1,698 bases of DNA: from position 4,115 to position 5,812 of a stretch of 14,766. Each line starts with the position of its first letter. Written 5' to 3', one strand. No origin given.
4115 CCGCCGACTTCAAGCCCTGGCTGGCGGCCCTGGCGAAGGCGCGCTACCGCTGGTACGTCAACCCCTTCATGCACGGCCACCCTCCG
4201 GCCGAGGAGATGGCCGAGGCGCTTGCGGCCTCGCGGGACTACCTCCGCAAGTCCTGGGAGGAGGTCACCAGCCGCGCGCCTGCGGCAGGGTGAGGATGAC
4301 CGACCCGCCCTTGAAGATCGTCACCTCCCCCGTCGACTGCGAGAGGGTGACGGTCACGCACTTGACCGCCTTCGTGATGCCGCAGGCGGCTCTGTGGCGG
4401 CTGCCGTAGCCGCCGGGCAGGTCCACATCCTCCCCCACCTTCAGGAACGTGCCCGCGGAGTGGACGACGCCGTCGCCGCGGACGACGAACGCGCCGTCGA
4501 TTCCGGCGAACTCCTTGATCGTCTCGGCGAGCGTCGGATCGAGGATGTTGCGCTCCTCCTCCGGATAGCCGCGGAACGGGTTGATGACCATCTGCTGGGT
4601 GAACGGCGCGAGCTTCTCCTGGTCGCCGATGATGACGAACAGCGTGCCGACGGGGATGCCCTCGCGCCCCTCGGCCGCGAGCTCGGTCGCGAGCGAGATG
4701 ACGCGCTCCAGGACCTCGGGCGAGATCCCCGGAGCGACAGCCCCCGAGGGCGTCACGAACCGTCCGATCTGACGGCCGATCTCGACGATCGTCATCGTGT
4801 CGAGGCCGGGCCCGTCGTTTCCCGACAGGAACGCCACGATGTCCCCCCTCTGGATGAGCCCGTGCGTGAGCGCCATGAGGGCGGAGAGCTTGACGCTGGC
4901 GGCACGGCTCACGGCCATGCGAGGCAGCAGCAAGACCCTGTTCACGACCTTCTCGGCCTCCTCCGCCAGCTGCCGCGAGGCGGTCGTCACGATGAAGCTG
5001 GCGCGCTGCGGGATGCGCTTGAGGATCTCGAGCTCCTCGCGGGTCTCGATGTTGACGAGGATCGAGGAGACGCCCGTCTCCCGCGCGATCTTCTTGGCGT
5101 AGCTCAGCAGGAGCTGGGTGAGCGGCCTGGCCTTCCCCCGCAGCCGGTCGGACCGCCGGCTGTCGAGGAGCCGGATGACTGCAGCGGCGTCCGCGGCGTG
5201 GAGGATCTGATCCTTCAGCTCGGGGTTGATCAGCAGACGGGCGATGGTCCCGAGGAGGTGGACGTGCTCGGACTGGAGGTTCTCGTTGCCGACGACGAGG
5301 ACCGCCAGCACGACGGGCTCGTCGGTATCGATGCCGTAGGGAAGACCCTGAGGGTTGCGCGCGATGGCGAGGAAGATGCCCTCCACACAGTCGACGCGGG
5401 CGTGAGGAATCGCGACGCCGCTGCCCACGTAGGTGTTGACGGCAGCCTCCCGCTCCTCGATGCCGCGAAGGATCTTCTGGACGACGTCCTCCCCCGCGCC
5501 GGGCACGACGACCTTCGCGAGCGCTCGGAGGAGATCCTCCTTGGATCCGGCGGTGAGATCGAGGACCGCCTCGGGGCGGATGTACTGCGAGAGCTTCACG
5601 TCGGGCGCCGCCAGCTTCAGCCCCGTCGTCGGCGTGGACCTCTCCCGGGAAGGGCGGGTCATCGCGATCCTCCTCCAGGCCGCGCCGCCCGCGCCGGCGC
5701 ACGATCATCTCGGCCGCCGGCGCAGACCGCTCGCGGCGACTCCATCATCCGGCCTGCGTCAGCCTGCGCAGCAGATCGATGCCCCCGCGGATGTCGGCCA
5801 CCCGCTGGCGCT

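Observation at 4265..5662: Diadenylate cyclase fused to a PTS EIIA(Ntr)-type domain and a pyruvate-kinase-C-like domain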

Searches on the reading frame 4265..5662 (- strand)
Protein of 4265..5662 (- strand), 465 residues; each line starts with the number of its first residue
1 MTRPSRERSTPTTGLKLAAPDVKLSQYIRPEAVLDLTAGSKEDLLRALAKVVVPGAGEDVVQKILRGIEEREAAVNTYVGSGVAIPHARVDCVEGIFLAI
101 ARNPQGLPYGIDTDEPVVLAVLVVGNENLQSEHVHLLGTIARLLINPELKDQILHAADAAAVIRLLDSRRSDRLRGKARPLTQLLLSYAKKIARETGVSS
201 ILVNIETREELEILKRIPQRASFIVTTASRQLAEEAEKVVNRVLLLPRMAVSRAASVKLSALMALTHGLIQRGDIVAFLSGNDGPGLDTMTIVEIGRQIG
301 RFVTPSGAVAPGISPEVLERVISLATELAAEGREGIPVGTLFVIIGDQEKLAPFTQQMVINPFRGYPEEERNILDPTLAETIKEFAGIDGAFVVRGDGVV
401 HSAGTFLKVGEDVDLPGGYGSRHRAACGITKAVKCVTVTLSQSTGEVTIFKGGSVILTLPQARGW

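Call 5: search_protein_families(library=pfam, proteins=[window:4265-5662:-], max_evalue=1)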
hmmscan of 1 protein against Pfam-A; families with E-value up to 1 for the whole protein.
window:4265-5662:- (465 aa): 4 families
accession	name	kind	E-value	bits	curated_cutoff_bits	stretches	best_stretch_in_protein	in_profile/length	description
PF00359.27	PTS_EIIA_2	-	7.3e-21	75.1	27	1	34-167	10-142/144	Phosphoenolpyruvate-dependent sugar phosphotransferase system, EIIA 2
PF02457.21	DAC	-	1.9e-19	69.8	27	1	329-454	3-118/119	DisA bacterial checkpoint controller nucleotide-binding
PF21755.2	DacZ_P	-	5.7e-10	39.4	27.4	1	183-302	3-124/125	Probable sensor domain DacZ_P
PF21756.2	DacZ_T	-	0.024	15.2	27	1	182-280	2-91/106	Probable sensor domain DacZ_T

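Call 6: search_protein_families(library=ncbifam, proteins=[window:4265-5662:-], max_evalue=1)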
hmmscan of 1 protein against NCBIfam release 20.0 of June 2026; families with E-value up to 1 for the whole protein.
window:4265-5662:- (465 aa): 16 families
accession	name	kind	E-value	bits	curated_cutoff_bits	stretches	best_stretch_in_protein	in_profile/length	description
NF041371.1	Diadnylcyc_Halo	equivalog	1.7e-28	99.7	430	1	244-459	54-265/270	diadenylate cyclase DacZ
TIGR00848.1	fruA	subfamily_domain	4.5e-18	65.4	103.5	1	33-152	8-128/129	fructose PTS transporter subunit IIA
NF007389.0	PRK09913.1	equivalog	4.3e-13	49.5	151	1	33-167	10-143/148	PTS fructose transporter subunit IIA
TIGR01419.1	nitro_reg_IIA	equivalog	2.1e-12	47.1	138.7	1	24-165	2-142/145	PTS IIA-like nitrogen regulatory protein PtsN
NF008319.0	PRK11109.1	equivalog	1.6e-10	40.9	302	1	34-168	11-141/376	fused PTS fructose transporter subunit IIA/HPr protein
NF007293.0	PRK09765.1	equivalog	1.8e-10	40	763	1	34-173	15-156/639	PTS 2-O-a-mannosyl-D-glycerate transporter subunit IIABC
NF011663.0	PRK15083.1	subfamily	4.2e-10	38.3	589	1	31-170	501-638/639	PTS mannitol transporter subunit IICBA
TIGR00159.1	TIGR00159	equivalog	9.8e-10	38.2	188.8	1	389-455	169-233/254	diadenylate cyclase CdaA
NF038327.1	c-di-AMP_CdaM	exception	2.1e-08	34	225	1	388-455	108-174/196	diadenylate cyclase CdaM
NF038328.1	c-di-AMP_CdaS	exception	4.2e-06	26.4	225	1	389-454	122-186/191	sporulation-specific diadenylate cyclase CdaS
NF010351.0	PRK13779.1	equivalog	5.1e-05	22.3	766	1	41-167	18-140/503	bifunctional PTS system fructose-specific transporter subunit IIA/HPr protein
NF010009.0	PRK13482.1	equivalog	0.00066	18.9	201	1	379-454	62-137/357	DNA integrity scanning diadenylate cyclase DisA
NF008145.0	PRK10896.1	equivalog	0.004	16.9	221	1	62-149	48-136/161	PTS IIA-like nitrogen regulatory protein PtsN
NF007358.0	PRK09854.1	equivalog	0.033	14.3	192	1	79-158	59-136/147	PTS mannitol transporter subunit IIA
TIGR04220.1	patB_acyB_mcaB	hypoth_equivalog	0.033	13.9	55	1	18-52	6-40/61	cyanobactin biosynthesis system PatB/AcyB/McaB family protein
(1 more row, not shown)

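Call 7: find_homologous_proteins(query=window:4265-5662:-)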
Query window:4265-5662:- (465 aa): 2113 proteins with E <= 0.001 among 8000 candidates; the best 120 are listed.
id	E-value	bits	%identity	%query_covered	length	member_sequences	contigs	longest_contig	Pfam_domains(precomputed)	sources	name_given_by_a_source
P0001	2.3e-219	747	75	100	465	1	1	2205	PF21755.3,PF02457.22,PF00359.28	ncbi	-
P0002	4.9e-201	686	70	99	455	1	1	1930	PF21755.3,PF02457.22,PF00359.28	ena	-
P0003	3.6e-200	683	69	100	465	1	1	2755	PF21755.3,PF02457.22,PF00359.28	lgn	-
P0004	3.9e-200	683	68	100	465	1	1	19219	PF21755.3,PF02457.22,PF00359.28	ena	-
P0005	4.8e-198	676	68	100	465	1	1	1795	PF21755.3,PF02457.22,PF00359.28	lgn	-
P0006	3.9e-195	667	70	95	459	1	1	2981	PF21755.3,PF02457.22,PF00359.28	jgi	jgi:DNA integrity scanning protein DisA with diadenylate cyclase activity/mannitol/fructose-specific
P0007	5.2e-195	666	68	99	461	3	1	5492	PF21755.3,PF02457.22,PF00359.28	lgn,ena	-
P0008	2.8e-192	657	67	99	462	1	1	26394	PF21755.3,PF02457.22,PF00359.28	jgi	jgi:diadenylate cyclase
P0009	6.7e-188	643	67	96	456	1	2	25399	PF21755.3,PF02457.22,PF02887.22,PF00359.28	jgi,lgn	jgi:mannitol/fructose-specific phosphotransferase system IIA component (Ntr-type)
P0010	8.4e-184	629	66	97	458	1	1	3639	PF21755.3,PF02457.22,PF00359.28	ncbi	ncbi:MAG: PTS sugar transporter subunit IIA [Planctomycetota bacterium]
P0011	1.2e-183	629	65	98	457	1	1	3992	PF21755.3,PF02457.22,PF00359.28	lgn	-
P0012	2.0e-183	628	66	97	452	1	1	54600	PF21755.3,PF02457.22,PF00359.28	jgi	jgi:DNA integrity scanning protein DisA with diadenylate cyclase activity/mannitol/fructose-specific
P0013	7.8e-181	620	62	100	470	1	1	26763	PF21755.3,PF02457.22,PF00359.28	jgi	jgi:diadenylate cyclase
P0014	2.0e-179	615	65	95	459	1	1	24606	PF21755.3,PF02457.22,PF00359.28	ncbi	-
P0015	3.7e-179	614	65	94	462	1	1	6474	PF21755.3,PF02457.22,PF00359.28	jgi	-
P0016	4.9e-179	614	64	97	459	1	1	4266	PF21755.3,PF02457.22,PF00359.28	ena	-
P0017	1.6e-178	612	64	96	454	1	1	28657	PF21755.3,PF02457.22,PF00359.28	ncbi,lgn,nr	ncbi:MAG: PTS sugar transporter subunit IIA [Planctomycetes bacterium]|nr:PTS sugar transporter subu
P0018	1.2e-177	609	62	96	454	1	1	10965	PF21755.3,PF02457.22,PF02887.22,PF00359.28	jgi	jgi:DNA integrity scanning protein DisA with diadenylate cyclase activity/mannitol/fructose-specific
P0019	5.0e-177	607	63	96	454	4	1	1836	PF21755.3,PF02457.22,PF02887.22,PF00359.28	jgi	-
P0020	5.1e-177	607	64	96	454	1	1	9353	PF21755.3,PF02457.22,PF00359.28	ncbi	-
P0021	2.1e-176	605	62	97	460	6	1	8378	PF21755.3,PF02457.22,PF00359.28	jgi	jgi:DNA integrity scanning protein DisA with diadenylate cyclase activity/mannitol/fructose-specific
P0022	3.1e-176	604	62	96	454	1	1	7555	PF21755.3,PF02457.22,PF00359.28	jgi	jgi:mannitol/fructose-specific phosphotransferase system IIA component (Ntr-type)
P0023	1.2e-173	596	61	98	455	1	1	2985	PF21755.3,PF02457.22,PF00359.28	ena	-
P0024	1.1e-170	586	62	94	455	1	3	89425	PF21755.3,PF02457.22,PF00359.28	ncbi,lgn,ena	-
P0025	6.9e-170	584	62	96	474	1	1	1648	PF21755.3,PF02457.22,PF00359.28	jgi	jgi:DNA integrity scanning protein DisA with diadenylate cyclase activity/mannitol/fructose-specific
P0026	6.0e-169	580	61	98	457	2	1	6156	PF21755.3,PF21756.3,PF02457.22,PF00359.28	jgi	jgi:DNA integrity scanning protein DisA with diadenylate cyclase activity/mannitol/fructose-specific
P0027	1.1e-168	580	60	99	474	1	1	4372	PF21755.3,PF02457.22,PF02887.22,PF00359.28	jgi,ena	-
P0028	1.8e-168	579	60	95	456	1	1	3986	PF21755.3,PF02457.22,PF00359.28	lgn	-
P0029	3.8e-168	578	60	94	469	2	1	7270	PF21755.3,PF02457.22,PF00359.28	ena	-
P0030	6.0e-168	577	60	98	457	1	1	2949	PF21755.3,PF21756.3,PF02457.22,PF00359.28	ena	-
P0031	1.3e-167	576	60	97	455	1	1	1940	PF21755.3,PF02457.22,PF00359.28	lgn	-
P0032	1.4e-167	576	62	97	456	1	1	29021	PF21755.3,PF02457.22,PF00359.28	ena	-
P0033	6.5e-167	574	61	98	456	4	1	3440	PF21755.3,PF02457.22,PF00359.28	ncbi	-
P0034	1.7e-166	572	63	92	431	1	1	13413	PF21755.3,PF02457.22,PF02887.22,PF00359.28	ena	-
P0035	6.5e-166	570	60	98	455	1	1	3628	PF21755.3,PF02457.22,PF00359.28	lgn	-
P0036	3.1e-164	565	61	95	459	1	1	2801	PF21755.3,PF02457.22,PF00359.28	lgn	-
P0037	3.5e-164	565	60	98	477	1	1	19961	PF21755.3,PF02457.22,PF00359.28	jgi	jgi:diadenylate cyclase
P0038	5.6e-164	564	61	95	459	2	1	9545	PF21755.3,PF02457.22,PF00359.28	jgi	-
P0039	1.3e-163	563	60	95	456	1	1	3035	PF21755.3,PF02457.22,PF00359.28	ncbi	-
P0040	4.7e-163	561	60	94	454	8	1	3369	PF21755.3,PF02457.22,PF00359.28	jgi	jgi:DNA integrity scanning protein DisA with diadenylate cyclase activity/mannitol/fructose-specific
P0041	5.0e-162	558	57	99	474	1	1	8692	PF21755.3,PF02457.22,PF00359.28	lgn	-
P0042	5.9e-154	531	54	100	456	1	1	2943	PF21755.3,PF02457.22,PF00359.28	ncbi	-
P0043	2.3e-152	526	58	95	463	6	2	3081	PF21755.3,PF21756.3,PF02457.22,PF00359.28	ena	-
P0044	3.4e-150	519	53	96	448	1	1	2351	PF21755.3,PF02457.22,PF00359.28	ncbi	-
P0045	6.1e-150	518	55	98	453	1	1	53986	PF21755.3,PF02457.22,PF00359.28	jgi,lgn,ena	-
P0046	8.7e-150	517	57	94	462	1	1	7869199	PF21755.3,PF02457.22,PF00359.28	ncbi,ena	-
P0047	4.3e-149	515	56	100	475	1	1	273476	PF02457.22,PF00359.28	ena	-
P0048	6.9e-149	514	54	95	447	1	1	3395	PF21755.3,PF02457.22,PF00359.28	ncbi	-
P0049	3.5e-147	509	55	95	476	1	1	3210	PF21755.3,PF02457.22,PF00359.28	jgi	jgi:DNA integrity scanning protein DisA with diadenylate cyclase activity/mannitol/fructose-specific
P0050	5.3e-147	508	55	94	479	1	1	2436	PF21755.3,PF02457.22,PF00359.28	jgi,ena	-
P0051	6.4e-147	508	54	95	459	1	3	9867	PF21755.3,PF02457.22,PF00359.28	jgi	jgi:DNA integrity scanning protein DisA with diadenylate cyclase activity/mannitol/fructose-specific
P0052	3.7e-146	505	55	94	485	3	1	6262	PF21755.3,PF02457.22,PF00359.28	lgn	-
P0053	6.5e-146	505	53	95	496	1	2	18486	PF21755.3,PF02457.22,PF00359.28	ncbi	-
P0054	2.5e-145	503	54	95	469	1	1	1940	PF21755.3,PF02457.22,PF00359.28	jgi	jgi:diadenylate cyclase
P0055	5.2e-144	498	53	95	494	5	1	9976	PF21755.3,PF02457.22,PF00359.28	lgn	-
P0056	2.2e-143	496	53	94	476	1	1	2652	PF21755.3,PF02457.22,PF00359.28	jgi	jgi:diadenylate cyclase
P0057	2.9e-143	496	55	94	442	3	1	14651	PF21755.3,PF02457.22,PF00359.28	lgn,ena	-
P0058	8.1e-143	494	53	98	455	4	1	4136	PF21755.3,PF02457.22,PF00359.28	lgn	-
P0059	1.5e-142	493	53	95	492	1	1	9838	PF21755.3,PF02457.22,PF00359.28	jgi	jgi:diadenylate cyclase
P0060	3.0e-141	489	53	96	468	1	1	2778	PF21755.3,PF02457.22,PF00359.28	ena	-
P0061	1.1e-140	487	54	94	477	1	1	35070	PF21755.3,PF02457.22,PF00359.28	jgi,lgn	jgi:DNA integrity scanning protein DisA with diadenylate cyclase activity/mannitol/fructose-specific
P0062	1.6e-140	487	52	98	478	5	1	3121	PF21755.3,PF02457.22,PF00359.28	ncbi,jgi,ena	-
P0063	6.8e-140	485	54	94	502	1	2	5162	PF21755.3,PF02457.22,PF00359.28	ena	-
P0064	1.1e-138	481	52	97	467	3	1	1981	PF21755.3,PF02457.22,PF00359.28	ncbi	-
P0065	3.0e-138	479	51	94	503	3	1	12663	PF21755.3,PF02457.22,PF00359.28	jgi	jgi:diadenylate cyclase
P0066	8.5e-138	478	53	94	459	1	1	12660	PF02457.22,PF00359.28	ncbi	ncbi:PTS sugar transporter subunit IIA [Planctomycetota bacterium]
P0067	1.4e-137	477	51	98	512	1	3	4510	PF21755.3,PF02457.22,PF00359.28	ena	-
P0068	1.7e-136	474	52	95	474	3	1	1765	PF21755.3,PF02457.22,PF00359.28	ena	-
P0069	2.1e-136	473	50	98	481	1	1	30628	PF21755.3,PF02457.22,PF00359.28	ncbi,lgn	-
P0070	2.9e-136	473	51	94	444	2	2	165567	PF21755.3,PF02457.22,PF00359.28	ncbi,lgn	-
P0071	1.7e-134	467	51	96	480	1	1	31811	PF21755.3,PF02457.22,PF00359.28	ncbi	-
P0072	1.7e-134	467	51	94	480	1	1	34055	PF21755.3,PF02457.22,PF00359.28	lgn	-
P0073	3.1e-133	463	48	98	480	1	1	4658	PF21755.3,PF02457.22,PF00359.28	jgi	-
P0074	2.0e-126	440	64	69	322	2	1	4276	PF21755.3,PF02457.22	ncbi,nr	ncbi:MAG TPA: diadenylate cyclase, partial [Planctomycetota bacterium]|nr:diadenylate cyclase [Planc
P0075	2.0e-118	414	43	99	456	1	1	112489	PF02457.22,PF00359.28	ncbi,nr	ncbi:MAG: hypothetical protein GF398_07445 [Chitinivibrionales bacterium]|nr:hypothetical protein [C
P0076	1.3e-110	388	64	65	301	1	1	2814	PF21755.3,PF00359.28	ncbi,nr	ncbi:MAG TPA: PTS sugar transporter subunit IIA, partial [Planctomycetota bacterium]|nr:PTS sugar tr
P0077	8.3e-110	386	65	57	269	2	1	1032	PF21755.3,PF02457.22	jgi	jgi:DNA integrity scanning protein DisA with diadenylate cyclase activity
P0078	4.9e-102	360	52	76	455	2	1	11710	PF21755.3,PF00359.28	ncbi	-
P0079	9.6e-98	346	51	69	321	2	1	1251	PF21755.3,PF02457.22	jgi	jgi:DNA integrity scanning protein DisA with diadenylate cyclase activity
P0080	6.3e-95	337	58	57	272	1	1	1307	PF21755.3,PF02457.22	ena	-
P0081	5.9e-92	327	39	95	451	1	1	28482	PF21755.3,PF02457.22,PF00359.28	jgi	jgi:diadenylate cyclase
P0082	7.6e-90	320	40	94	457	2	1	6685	PF21755.3,PF02457.22,PF00359.28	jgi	jgi:diadenylate cyclase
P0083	1.6e-88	315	42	94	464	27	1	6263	PF21755.3,PF02457.22,PF00359.28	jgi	jgi:diadenylate cyclase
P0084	4.0e-88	314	40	94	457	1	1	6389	PF21755.3,PF02457.22,PF00359.28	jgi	jgi:DNA integrity scanning protein DisA with diadenylate cyclase activity/mannitol/fructose-specific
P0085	6.3e-87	310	40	94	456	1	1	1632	PF21755.3,PF02457.22,PF00359.28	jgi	jgi:diadenylate cyclase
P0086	9.1e-87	310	39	95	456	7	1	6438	PF21755.3,PF02457.22,PF00359.28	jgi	jgi:DNA integrity scanning protein DisA with diadenylate cyclase activity/mannitol/fructose-specific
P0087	1.4e-86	309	38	94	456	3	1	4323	PF21755.3,PF02457.22,PF00359.28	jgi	jgi:DNA integrity scanning protein DisA with diadenylate cyclase activity/mannitol/fructose-specific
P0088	1.9e-86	309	41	95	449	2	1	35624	PF21755.3,PF02457.22,PF00359.28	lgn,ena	-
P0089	5.8e-86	307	41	94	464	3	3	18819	PF21755.3,PF02457.22,PF00359.28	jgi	jgi:diadenylate cyclase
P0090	8.5e-86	306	37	95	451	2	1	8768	PF21755.3,PF02457.22,PF00359.28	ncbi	-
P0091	1.3e-85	306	38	94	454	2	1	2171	PF21755.3,PF02457.22,PF00359.28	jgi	jgi:diadenylate cyclase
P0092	1.4e-85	306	38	95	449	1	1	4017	PF21755.3,PF02457.22,PF00359.28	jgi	jgi:diadenylate cyclase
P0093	3.5e-85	304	41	94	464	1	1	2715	PF21755.3,PF02457.22,PF00359.28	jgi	jgi:diadenylate cyclase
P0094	8.0e-85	303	41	94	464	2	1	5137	PF21755.3,PF02457.22,PF00359.28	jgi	-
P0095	2.9e-84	301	38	95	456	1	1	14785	PF21755.3,PF02457.22,PF00359.28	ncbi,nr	ncbi:MAG: PTS sugar transporter subunit IIA [Chitinivibrionales bacterium]|nr:PTS sugar transporter 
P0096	3.5e-84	301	37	95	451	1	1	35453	PF21755.3,PF02457.22,PF00359.28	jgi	jgi:diadenylate cyclase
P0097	4.0e-84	301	39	94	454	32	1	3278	PF21755.3,PF02457.22,PF00359.28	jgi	jgi:DNA integrity scanning protein DisA with diadenylate cyclase activity/mannitol/fructose-specific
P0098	4.7e-84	301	40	94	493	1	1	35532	PF21755.3,PF02457.22,PF00359.28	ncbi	-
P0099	4.9e-84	301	38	95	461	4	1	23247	PF21755.3,PF02457.22,PF00359.28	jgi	jgi:DNA integrity scanning protein DisA with diadenylate cyclase activity/mannitol/fructose-specific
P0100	4.6e-83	297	38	87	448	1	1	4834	PF21755.3,PF02457.22,PF00359.28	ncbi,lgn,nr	ncbi:MAG: PTS sugar transporter subunit IIA [Spirochaetales bacterium]|nr:PTS sugar transporter subu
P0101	5.0e-83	297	39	94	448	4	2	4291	PF21755.3,PF02457.22,PF00359.28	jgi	-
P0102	5.2e-83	297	39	96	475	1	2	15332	PF21755.3,PF02457.22,PF02887.22,PF00359.28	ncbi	-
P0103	5.7e-83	297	38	94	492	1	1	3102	PF21755.3,PF02457.22,PF00359.28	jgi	jgi:DNA integrity scanning protein DisA with diadenylate cyclase activity/mannitol/fructose-specific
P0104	6.0e-83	297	40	94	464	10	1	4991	PF21755.3,PF02457.22,PF00359.28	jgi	jgi:diadenylate cyclase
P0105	7.0e-83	297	37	95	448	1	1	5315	PF21755.3,PF02457.22,PF02887.22,PF00359.28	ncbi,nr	ncbi:MAG TPA: PTS sugar transporter subunit IIA [Spirochaetia bacterium]|nr:PTS sugar transporter su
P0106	8.4e-83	297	38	94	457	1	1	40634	PF21755.3,PF02457.22,PF00359.28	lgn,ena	-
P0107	9.6e-83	296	39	95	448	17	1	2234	PF21755.3,PF02457.22,PF00359.28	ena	-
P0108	4.2e-82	294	39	94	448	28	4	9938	PF21755.3,PF02457.22,PF00359.28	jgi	jgi:diadenylate cyclase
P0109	8.6e-82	293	39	95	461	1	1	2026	PF21755.3,PF02457.22,PF00359.28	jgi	jgi:diadenylate cyclase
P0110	9.0e-82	293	38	94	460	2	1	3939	PF21755.3,PF02457.22,PF00359.28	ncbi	-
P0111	1.6e-81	292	37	87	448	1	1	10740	PF21755.3,PF02457.22,PF00359.28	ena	-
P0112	1.9e-81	292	38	94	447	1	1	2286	PF21755.3,PF02457.22,PF00359.28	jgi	jgi:diadenylate cyclase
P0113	2.2e-81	292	38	94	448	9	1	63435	PF21755.3,PF02457.22,PF00359.28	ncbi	-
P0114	7.4e-81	290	37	95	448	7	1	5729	PF21755.3,PF02457.22,PF00359.28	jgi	-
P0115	8.5e-81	290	38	95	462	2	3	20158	PF21755.3,PF02457.22,PF00359.28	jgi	jgi:mannitol/fructose-specific phosphotransferase system IIA component (Ntr-type)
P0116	9.0e-81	290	37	94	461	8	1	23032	PF21755.3,PF02457.22,PF00359.28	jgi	jgi:DNA integrity scanning protein DisA with diadenylate cyclase activity/mannitol/fructose-specific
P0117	9.5e-81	290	38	94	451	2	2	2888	PF21755.3,PF02457.22,PF00359.28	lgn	-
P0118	1.1e-80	290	37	95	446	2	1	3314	PF21755.3,PF02457.22,PF02887.22,PF00359.28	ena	-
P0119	1.3e-80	289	39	93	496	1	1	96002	PF21755.3,PF02457.22,PF00359.28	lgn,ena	-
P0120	1.4e-80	289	37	94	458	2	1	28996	PF21755.3,PF02457.22,PF00359.28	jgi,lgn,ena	-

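Call 28: search_solved_structures(query=window:4268-5662:-, max_evalue=0.01)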
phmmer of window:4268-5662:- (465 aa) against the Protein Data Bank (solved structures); distinct sequences matched with E-value up to 0.01: 24.
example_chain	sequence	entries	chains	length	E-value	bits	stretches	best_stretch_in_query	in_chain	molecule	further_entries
1a3a_A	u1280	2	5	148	3.4e-08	35.9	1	35-169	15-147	MANNITOL-SPECIFIC EII | PTS SYSTEM, MANNITOL-SPECIFIC IIABC COMPONENT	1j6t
6hvl_A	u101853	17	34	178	9.1e-08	34.5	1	389-456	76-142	Diadenylate cyclase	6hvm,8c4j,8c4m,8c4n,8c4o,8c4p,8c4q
4rv7_A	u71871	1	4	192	1.1e-07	34.2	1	389-456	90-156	Diadenylate cyclase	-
4gqx_A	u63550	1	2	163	1.1e-07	34.1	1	32-166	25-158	PTS IIA-like nitrogen-regulatory protein PtsN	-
8ofo_AAA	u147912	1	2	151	1.3e-07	33.9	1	389-458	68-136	Diadenylate cyclase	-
3urr_A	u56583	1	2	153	3.3e-07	32.6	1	66-166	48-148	PTS IIA-like nitrogen-regulatory protein PtsN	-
6hvn_A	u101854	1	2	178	3.9e-07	32.4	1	389-456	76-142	Diadenylate cyclase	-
2few_A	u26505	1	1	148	4.4e-07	32.2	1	35-169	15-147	PTS system mannitol-specific EIICBA component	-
7dfx_A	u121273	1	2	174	8.5e-07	31.3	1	388-453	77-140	DAC domain-containing protein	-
7dg0_A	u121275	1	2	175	8.6e-07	31.2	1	388-453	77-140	DAC domain-containing protein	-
2a0j_A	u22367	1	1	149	6.9e-06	28.3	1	32-165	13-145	PTS system, nitrogen regulatory IIA protein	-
6gyw_A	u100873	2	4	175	1.5e-05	27.2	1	389-453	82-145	Diadenylate cyclase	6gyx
6gyy_A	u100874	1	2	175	1.6e-05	27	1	389-453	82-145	Diadenylate cyclase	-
8ogk_A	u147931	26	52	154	1.9e-05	26.8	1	389-456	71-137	Cyclic di-AMP synthase CdaA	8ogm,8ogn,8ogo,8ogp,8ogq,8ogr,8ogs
9g0g_A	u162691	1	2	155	1.9e-05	26.8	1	389-456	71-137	Cyclic di-AMP synthase CdaA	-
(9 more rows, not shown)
